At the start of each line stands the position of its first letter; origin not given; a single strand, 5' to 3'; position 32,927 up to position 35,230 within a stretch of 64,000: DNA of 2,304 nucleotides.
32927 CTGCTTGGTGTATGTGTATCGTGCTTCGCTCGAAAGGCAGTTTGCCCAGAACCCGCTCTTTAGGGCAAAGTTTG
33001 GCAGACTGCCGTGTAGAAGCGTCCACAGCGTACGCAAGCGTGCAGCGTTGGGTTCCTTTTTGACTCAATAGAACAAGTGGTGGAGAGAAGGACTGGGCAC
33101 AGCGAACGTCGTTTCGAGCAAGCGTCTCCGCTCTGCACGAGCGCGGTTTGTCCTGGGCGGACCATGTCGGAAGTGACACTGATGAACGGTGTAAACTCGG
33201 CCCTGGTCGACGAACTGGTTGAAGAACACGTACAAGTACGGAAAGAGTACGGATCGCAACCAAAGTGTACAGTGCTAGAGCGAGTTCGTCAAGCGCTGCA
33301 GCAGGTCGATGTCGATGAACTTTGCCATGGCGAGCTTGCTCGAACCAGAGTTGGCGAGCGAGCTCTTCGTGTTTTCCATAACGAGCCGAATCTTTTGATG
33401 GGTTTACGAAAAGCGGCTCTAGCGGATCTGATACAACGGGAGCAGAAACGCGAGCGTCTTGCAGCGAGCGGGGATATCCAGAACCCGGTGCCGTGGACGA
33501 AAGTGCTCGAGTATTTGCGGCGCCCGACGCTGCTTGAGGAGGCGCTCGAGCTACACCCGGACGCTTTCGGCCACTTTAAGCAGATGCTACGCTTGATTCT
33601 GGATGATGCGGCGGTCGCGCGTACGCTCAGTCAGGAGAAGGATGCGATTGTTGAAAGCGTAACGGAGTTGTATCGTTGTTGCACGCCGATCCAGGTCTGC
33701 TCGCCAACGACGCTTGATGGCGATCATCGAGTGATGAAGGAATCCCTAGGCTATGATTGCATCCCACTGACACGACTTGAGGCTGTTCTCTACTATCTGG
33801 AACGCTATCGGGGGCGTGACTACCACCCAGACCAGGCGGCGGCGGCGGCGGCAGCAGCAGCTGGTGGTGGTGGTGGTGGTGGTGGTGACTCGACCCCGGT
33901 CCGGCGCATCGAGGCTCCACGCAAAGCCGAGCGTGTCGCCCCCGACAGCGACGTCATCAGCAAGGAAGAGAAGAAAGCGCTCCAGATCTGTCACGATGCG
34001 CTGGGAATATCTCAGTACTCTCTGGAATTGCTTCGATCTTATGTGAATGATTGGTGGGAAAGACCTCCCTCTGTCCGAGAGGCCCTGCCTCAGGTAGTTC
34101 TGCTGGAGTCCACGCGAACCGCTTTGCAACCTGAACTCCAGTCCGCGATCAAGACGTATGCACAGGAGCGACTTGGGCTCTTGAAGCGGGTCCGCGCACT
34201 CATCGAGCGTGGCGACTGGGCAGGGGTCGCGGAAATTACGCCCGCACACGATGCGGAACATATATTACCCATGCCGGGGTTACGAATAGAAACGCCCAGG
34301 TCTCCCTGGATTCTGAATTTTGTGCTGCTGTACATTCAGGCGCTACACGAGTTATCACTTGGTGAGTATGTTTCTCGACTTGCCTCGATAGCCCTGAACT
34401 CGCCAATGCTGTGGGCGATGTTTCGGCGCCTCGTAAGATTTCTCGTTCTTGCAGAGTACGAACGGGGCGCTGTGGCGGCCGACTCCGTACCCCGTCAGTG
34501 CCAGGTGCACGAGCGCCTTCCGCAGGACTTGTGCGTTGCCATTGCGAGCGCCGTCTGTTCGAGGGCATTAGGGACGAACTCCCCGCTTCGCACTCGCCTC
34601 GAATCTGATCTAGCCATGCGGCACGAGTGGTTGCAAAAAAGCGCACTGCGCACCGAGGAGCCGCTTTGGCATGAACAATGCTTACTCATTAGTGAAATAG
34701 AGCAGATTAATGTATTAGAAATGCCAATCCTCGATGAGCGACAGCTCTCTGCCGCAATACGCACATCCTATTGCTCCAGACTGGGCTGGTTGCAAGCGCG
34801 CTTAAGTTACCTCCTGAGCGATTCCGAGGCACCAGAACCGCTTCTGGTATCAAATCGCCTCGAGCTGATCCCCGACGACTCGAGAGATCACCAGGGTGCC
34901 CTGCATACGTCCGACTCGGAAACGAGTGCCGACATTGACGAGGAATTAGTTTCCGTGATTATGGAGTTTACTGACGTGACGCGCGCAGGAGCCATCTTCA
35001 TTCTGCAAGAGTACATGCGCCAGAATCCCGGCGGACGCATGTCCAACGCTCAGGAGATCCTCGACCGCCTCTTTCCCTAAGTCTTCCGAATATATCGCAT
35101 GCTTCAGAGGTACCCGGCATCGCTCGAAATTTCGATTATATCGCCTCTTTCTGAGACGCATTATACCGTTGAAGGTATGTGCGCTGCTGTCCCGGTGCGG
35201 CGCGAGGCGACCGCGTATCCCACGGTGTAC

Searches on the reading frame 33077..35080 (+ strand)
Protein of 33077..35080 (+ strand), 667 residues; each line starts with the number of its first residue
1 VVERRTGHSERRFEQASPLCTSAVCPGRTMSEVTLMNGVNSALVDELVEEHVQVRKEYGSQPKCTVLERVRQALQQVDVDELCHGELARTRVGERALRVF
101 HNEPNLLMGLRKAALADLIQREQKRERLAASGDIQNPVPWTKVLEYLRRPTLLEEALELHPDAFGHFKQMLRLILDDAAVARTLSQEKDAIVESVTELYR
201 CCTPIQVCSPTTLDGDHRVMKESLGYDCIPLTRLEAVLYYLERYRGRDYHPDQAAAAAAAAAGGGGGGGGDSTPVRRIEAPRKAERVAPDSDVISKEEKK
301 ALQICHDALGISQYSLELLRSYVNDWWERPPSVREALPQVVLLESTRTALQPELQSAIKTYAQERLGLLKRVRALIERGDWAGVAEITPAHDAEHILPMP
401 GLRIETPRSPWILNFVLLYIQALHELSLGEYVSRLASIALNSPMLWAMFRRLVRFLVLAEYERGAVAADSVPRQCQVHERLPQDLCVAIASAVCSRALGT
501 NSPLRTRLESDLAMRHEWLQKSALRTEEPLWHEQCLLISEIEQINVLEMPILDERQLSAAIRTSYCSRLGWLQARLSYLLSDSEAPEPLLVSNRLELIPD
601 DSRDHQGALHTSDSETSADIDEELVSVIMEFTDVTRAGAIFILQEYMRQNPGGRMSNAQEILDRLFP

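Call 5: search_protein_families(library=pfam, proteins=[window:33077-35080:+], max_evalue=0.001)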
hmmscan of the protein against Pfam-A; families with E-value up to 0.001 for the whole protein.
window:33077-35080:+ (667 aa): 0 families

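Call 89: find_encoding_contigs(protein=window:33164-35080:+, flank=10000, max_places=1)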
Protein window:33164-35080:+ (638 aa): no gene with exactly this product is on record in the collection.
